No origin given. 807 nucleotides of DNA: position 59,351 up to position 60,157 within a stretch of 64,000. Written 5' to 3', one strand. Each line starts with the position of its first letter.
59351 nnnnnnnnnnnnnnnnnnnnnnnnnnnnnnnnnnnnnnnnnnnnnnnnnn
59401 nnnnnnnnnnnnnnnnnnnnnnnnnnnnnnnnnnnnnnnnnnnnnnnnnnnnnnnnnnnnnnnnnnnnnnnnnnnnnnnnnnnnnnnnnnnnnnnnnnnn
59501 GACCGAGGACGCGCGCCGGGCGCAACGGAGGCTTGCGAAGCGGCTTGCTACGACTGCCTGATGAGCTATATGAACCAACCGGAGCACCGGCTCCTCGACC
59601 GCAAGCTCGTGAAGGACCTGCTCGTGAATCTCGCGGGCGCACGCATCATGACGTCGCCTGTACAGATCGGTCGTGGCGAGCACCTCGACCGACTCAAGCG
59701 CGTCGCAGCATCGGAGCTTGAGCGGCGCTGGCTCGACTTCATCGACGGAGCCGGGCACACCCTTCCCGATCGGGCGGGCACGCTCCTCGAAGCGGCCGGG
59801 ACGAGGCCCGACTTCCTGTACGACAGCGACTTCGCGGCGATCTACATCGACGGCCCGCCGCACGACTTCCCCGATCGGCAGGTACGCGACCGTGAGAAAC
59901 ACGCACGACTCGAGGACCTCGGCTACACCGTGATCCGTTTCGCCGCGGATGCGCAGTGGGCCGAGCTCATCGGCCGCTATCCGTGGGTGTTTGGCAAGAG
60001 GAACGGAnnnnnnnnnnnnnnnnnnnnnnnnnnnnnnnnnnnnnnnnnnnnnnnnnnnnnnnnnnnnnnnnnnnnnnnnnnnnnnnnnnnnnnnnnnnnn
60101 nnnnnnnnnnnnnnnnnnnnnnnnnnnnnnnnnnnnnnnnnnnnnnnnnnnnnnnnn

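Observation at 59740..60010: In-cis DUF559/Vsr-like PD-(D/E)xK nuclease domain at the C-terminus of the helicase-DUF1998 giant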

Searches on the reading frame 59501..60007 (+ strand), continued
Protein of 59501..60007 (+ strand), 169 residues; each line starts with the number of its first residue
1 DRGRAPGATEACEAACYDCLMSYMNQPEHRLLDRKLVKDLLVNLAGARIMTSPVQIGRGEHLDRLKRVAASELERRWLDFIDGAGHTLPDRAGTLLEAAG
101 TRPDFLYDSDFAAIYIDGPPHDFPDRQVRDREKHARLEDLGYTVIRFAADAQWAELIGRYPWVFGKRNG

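Call 59: search_protein_families(library=padloc, proteins=[L018:10781-12856:+, L065:10762-12840:+], max_evalue=0.01)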
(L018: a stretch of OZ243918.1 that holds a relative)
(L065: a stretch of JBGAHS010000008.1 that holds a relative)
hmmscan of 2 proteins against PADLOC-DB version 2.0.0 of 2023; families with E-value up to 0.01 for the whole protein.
L018:10781-12856:+ (692 aa): 44 families (the best 25 are shown)
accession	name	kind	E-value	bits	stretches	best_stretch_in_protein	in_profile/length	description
PDLC00132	GajB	-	4.2e-33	112.9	2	234-588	10-378/625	UrvD helicase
PDLC01087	C3a187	-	1.6e-32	111.1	2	424-669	317-541/559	NERD+UvrD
PDLC03802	RTasHel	-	5.6e-26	89.6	3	233-314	10-93/675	DRT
PDLC00114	GajB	-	1.5e-25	87.8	2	227-588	7-378/635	UrvD helicase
PDLC00117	GajB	-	5.7e-23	79.2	2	596-673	507-576/604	UrvD helicase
PDLC00104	GajB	-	7.1e-19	65.9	2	240-468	14-205/574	UrvD helicase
PDLC00107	GajB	-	8e-16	55.8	2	590-671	468-556/587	UrvD helicase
PDLC00123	GajB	-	2.6e-15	54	2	603-670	441-506/540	UrvD helicase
PDLC00112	GajB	-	8.1e-15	52.4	2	599-670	490-556/581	UrvD helicase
PDLC00130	GajB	-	2.1e-14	50.7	2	600-683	505-585/589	UrvD helicase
PDLC00103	GajB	-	3.3e-14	50.7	2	246-586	33-373/612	UrvD helicase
PDLC00121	GajB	-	7.7e-13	45.8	1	401-602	173-374/565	UrvD helicase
PDLC00106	GajB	-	2.2e-11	41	2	424-522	203-304/577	UrvD helicase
PDLC00127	GajB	-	2.5e-11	40.8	1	599-670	501-565/594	UrvD helicase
PDLC00136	GajB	-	1.3e-10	38.9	2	593-671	476-547/570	UrvD helicase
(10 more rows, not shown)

L065:10762-12840:+ (693 aa): 45 families (the best 25 are shown)
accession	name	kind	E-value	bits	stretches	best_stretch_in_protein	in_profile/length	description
PDLC01087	C3a187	-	8.2e-41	138.4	2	422-678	316-549/559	NERD+UvrD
PDLC00132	GajB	-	4e-37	126.1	3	423-595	212-386/625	UrvD helicase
PDLC03802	RTasHel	-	1.7e-34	117.7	2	229-578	7-332/675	DRT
PDLC00114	GajB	-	2.3e-29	100.5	2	225-585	5-376/635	UrvD helicase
PDLC00117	GajB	-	7.4e-28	95.4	2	251-593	37-383/604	UrvD helicase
PDLC00104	GajB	-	2.1e-22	77.6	2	240-582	14-317/574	UrvD helicase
PDLC00121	GajB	-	1e-17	61.9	2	244-588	21-361/565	UrvD helicase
PDLC00103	GajB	-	5e-16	56.7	2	244-588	31-376/612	UrvD helicase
PDLC00107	GajB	-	9.2e-16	55.6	2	423-587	213-373/587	UrvD helicase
PDLC00127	GajB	-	9.8e-16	55.4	2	244-587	23-364/594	UrvD helicase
PDLC00108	GajB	-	4e-15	53.7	2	422-590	55-222/445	UrvD helicase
PDLC00123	GajB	-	1.9e-13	47.9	2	604-669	442-505/540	UrvD helicase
PDLC03813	RTasNERD-Hel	-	1.8e-11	41.9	2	417-504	289-372/519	DRT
PDLC00134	GajB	-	2.4e-11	41.4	1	424-569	211-357/431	UrvD helicase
PDLC02350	AbiO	-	6.5e-11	39.6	2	422-508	254-343/468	AbiO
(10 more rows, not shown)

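Call 66: search_protein_representatives(protein=window:59579-60007:+)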
Query: 143 residues. Proteins with E-value up to 0.001 (for the whole library): 719; up to 1e-10: 333; up to 1e-30: 26. The best 150 are listed.
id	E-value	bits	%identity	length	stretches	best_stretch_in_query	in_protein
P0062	2.7e-41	157.1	55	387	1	2-140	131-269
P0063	6.8e-41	155.8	53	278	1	2-140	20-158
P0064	1.8e-40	154.4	54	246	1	2-140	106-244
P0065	1.8e-38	147.9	49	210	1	1-140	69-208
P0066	2.3e-38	147.5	50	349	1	3-143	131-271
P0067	2.7e-38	147.3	52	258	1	2-140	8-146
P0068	3.3e-38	147.0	50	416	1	2-140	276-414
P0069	3.8e-38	146.8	50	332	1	2-140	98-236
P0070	1.5e-37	144.9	49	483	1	2-143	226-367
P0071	1.6e-37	144.8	49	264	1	1-139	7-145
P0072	8.7e-37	142.4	49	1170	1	3-140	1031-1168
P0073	2.8e-36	140.8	49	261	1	2-141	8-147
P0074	1.2e-35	138.7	50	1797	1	2-142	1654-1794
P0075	5.6e-35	136.6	52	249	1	15-140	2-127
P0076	6.4e-35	136.4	46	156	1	1-140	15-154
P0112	2.0e-24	102.3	42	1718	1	2-140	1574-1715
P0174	2.2e-19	85.9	43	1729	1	1-140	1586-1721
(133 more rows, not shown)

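Call 76: search_dna_similar(query=window:59579-60007:+, collection=plasmids, mode=protein, max_rows=15)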
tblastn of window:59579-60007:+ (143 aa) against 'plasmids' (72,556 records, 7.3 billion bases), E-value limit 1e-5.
Records with a match: 38; places in all: 38; records where one place covers at least 80% of the query: 3.
Best place of each record, by identity: <60% 38.
By first word of the organism name: Deinococcus 16; Planktothrix 4; Nostoc 4; Thermus 3; Chroococcidiopsis 3; Rhodococcus 2; Nocardioides 1; Roseomonas 1; Allomeiothermus 1; Gloeocapsa 1; and 2 more.
By predicted mobility (MOB-suite, as given by PLSDB): mobilizable 17; non-mobilizable 15; conjugative 6.
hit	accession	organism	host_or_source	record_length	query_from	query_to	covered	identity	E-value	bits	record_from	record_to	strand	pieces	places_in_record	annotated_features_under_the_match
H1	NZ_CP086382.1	Deinococcus radiophilus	Harpadon nehereus,cell culture,2 Mrad ...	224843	18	140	86%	38.7%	2e-18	87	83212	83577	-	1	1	DEAD/DEAH box helicase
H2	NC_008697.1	Nocardioides sp. JS614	-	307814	32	139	76%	43.6%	3e-20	92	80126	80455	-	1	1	DEAD/DEAH box helicase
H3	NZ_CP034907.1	Roseomonas mucosa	Homo sapiens,tissue sample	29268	34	140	75%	42.6%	1e-16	82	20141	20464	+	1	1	DEAD/DEAH box helicase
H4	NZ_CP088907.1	Rhodococcus qingshengii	cell culture,forest soil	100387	22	140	83%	37.2%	1e-13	73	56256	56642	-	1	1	DEAD/DEAH box helicase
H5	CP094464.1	Deinococcus radiodurans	prokaryote,soil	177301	33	140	76%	40.4%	3e-15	78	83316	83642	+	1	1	DUF1998 domain-containing protein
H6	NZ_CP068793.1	Deinococcus radiodurans R1 = ATCC 13939 = DSM 20539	cell culture,Orsay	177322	33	140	76%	40.4%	3e-15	78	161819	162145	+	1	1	DEAD/DEAH box helicase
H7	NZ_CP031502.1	Deinococcus radiodurans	Single cell,Irradiated ground pork and ...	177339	33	140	76%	40.4%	3e-15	78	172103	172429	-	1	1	DEAD/DEAH box helicase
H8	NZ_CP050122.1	Deinococcus radiodurans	whole organism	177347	33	140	76%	40.4%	3e-15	78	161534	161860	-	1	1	helicase-related protein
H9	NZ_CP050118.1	Deinococcus radiodurans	whole organism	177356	33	140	76%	40.4%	3e-15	78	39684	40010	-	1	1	Zn-binding domain-containing protein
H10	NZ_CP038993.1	Deinococcus radiodurans R1 = ATCC 13939 = DSM 20539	cell culture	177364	33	140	76%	40.4%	3e-15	78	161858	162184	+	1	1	DEAD/DEAH box helicase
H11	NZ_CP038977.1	Deinococcus radiodurans R1 = ATCC 13939 = DSM 20539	cell culture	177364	33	140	76%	40.4%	3e-15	78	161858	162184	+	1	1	DEAD/DEAH box helicase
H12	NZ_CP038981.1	Deinococcus radiodurans R1 = ATCC 13939 = DSM 20539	cell culture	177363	33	140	76%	40.4%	3e-15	78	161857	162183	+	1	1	DEAD/DEAH box helicase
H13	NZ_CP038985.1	Deinococcus radiodurans R1 = ATCC 13939 = DSM 20539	cell culture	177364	33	140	76%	40.4%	3e-15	78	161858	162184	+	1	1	DEAD/DEAH box helicase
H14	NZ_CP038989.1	Deinococcus radiodurans R1 = ATCC 13939 = DSM 20539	cell culture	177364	33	140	76%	40.4%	3e-15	78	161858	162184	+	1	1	DEAD/DEAH box helicase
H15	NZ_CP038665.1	Deinococcus radiodurans R1 = ATCC 13939 = DSM 20539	cell culture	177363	33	140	76%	40.4%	3e-15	78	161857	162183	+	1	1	DEAD/DEAH box helicase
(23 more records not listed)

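Call 77: get_annotated_region(hit=H6, flank=9000)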
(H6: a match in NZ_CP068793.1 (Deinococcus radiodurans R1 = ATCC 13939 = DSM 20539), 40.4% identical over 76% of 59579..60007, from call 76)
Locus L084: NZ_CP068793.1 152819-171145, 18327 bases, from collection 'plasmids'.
description: Deinococcus radiodurans R1 = ATCC 13939 = DSM 20539 strain R1 plasmid pMP1, complete sequence
organism: Deinococcus radiodurans R1 = ATCC 13939 = DSM 20539 (NCBI taxid 243230)
taxonomy: Bacteria; Deinococcota; Deinococci; Deinococcales; Deinococcaceae; Deinococcus; Deinococcus radiodurans; Deinococcus radiodurans R1 = ATCC 13939 = DSM 20539
host: -; source: cell culture,Orsay; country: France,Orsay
typing (MOB-suite, as given by PLSDB): mobilizable; relaxase MOBP
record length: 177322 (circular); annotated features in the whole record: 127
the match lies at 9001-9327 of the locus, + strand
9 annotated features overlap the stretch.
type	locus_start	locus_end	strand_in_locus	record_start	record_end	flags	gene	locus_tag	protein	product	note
CDS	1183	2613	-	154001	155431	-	-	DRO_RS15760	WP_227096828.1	sodium:alanine symporter family protein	GO:0006865 - amino acid transport [Evidence IEA]; GO:0006814 - sodium ion transport [Evidence IEA]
CDS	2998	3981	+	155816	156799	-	-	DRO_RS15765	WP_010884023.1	IS4-like element ISDra1 family transposase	GO:0006313 - DNA transposition [Evidence IEA]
CDS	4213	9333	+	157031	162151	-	-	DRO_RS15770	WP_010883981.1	DEAD/DEAH box helicase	-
CDS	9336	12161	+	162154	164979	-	-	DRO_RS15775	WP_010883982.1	helicase-related protein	-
CDS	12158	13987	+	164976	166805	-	-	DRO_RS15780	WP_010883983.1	class I SAM-dependent DNA methyltransferase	-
CDS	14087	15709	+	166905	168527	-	-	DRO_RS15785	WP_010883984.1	class I SAM-dependent DNA methyltransferase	-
CDS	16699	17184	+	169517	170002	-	-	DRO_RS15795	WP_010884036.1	hypothetical protein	-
CDS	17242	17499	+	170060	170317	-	-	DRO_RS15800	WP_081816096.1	type II toxin-antitoxin system HicA family toxin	-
CDS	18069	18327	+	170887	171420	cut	-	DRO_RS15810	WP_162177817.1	hypothetical protein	-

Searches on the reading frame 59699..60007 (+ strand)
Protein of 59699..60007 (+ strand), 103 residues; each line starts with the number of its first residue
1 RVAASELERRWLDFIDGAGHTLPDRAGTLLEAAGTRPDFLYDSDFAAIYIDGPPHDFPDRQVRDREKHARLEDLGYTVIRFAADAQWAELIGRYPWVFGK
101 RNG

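Call 73: predict_structure(alignment_id=A2)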
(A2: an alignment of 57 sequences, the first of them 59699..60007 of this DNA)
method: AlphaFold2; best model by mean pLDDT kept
length: 103 residues; sequences in the alignment: 57
mean_pLDDT: 91.3   pTM: 0.82
mean pLDDT of the five models: 91.3, 90.8, 90.4, 89.9, 89.2
residues with pLDDT >= 90: 78; 70-90: 19; 50-70: 5; < 50: 1
segments of 3 or more residues with pLDDT < 50: none
pLDDT, mean of each block of 10 residues (from residue 1): 88 96 96 96 97 76 89 97 93 95 61
secondary structure, 60 per line:
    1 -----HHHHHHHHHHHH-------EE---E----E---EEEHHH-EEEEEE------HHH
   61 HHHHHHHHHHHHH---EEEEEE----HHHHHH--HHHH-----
elements in order: H6-17 E39-41 E46-51 H58-73 E77-82 H87-92 H95-98

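Call 75: fold_search(model_id=the predicted structure, library=pdb)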
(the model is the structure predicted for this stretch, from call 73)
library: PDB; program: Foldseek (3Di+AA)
matches with E <= 10: 181; with E <= 0.001: 0
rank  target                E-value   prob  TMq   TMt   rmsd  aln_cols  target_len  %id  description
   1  3r3p_A                4.3e-02  1.00  0.66  0.70   3.4        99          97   18  Homing Endonuclease I-Bth0305I Catalytic Domain (released 2011-10-05)
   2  3r3p_B                6.4e-02  0.98  0.58  0.60   4.5        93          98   19  Homing Endonuclease I-Bth0305I Catalytic Domain (released 2011-10-05)
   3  5ltf_A                2.3e-01  0.16  0.29  0.21  12.9       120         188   21  Crystal structure of Lymphocytic choriomeningitis mammarenavirus endonuclease complexed with catalytic ions (released 2017-09-13)
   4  3lvu_B                3.4e-01  0.16  0.28  0.13  12.7        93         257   20  Crystal structure of ABC transporter, periplasmic substrate-binding protein SPO2066 from Silicibacter pomeroyi (released 2010-03-02)
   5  4i1t                  3.4e-01  0.14  0.30  0.21  10.9       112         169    9  Crystal structure of the cap-snatching endonuclease from Pichinde virus (released 2014-02-26)
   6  4ony_A                3.4e-01  0.14  0.27  0.06  11.5       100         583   18  Crystal structure of a ABC transporter, periplasmic substrate-binding protein from Brucella melitensis (released 2014-06-18)
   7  5ltf_B                5.9e-01  0.18  0.38  0.23   8.9       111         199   19  Crystal structure of Lymphocytic choriomeningitis mammarenavirus endonuclease complexed with catalytic ions (released 2017-09-13)
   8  4qbn_A                6.3e-01  0.44  0.53  0.57   5.2        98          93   15  VRR_NUC domain (released 2014-09-10)
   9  4ric_A                7.2e-01  0.21  0.29  0.06   3.4        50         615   20  FAN1 Nuclease bound to 5' hydroxyl (dT-dT) single flap DNA (released 2014-12-03)
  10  5t2t_A                7.2e-01  0.14  0.34  0.22   9.7       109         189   21  Crystal structure of Lymphocytic choriomeningitis mammarenavirus endonuclease bound to compound L742001 (released 2017-09-13)
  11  4ric_B                7.7e-01  0.21  0.30  0.06   3.8        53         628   21  FAN1 Nuclease bound to 5' hydroxyl (dT-dT) single flap DNA (released 2014-12-03)
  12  5crh_B                7.7e-01  0.20  0.28  0.11   5.2        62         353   21  Human skeletal calsequestrin, M53T mutant high-calcium complex (released 2015-10-07)
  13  5lts_A                8.2e-01  0.13  0.34  0.23  10.2       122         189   17  Crystal structure of Lymphocytic choriomeningitis mammarenavirus endonuclease Mutant D118A (released 2017-09-13)
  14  3lvu_A                8.2e-01  0.13  0.29  0.13  12.6        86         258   21  Crystal structure of ABC transporter, periplasmic substrate-binding protein SPO2066 from Silicibacter pomeroyi (released 2010-03-02)
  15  3jsb_A                8.2e-01  0.12  0.32  0.23   9.5       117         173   20  Crystal structure of the N-terminal domain of the Lymphocytic Choriomeningitis Virus L protein (released 2010-09-15)
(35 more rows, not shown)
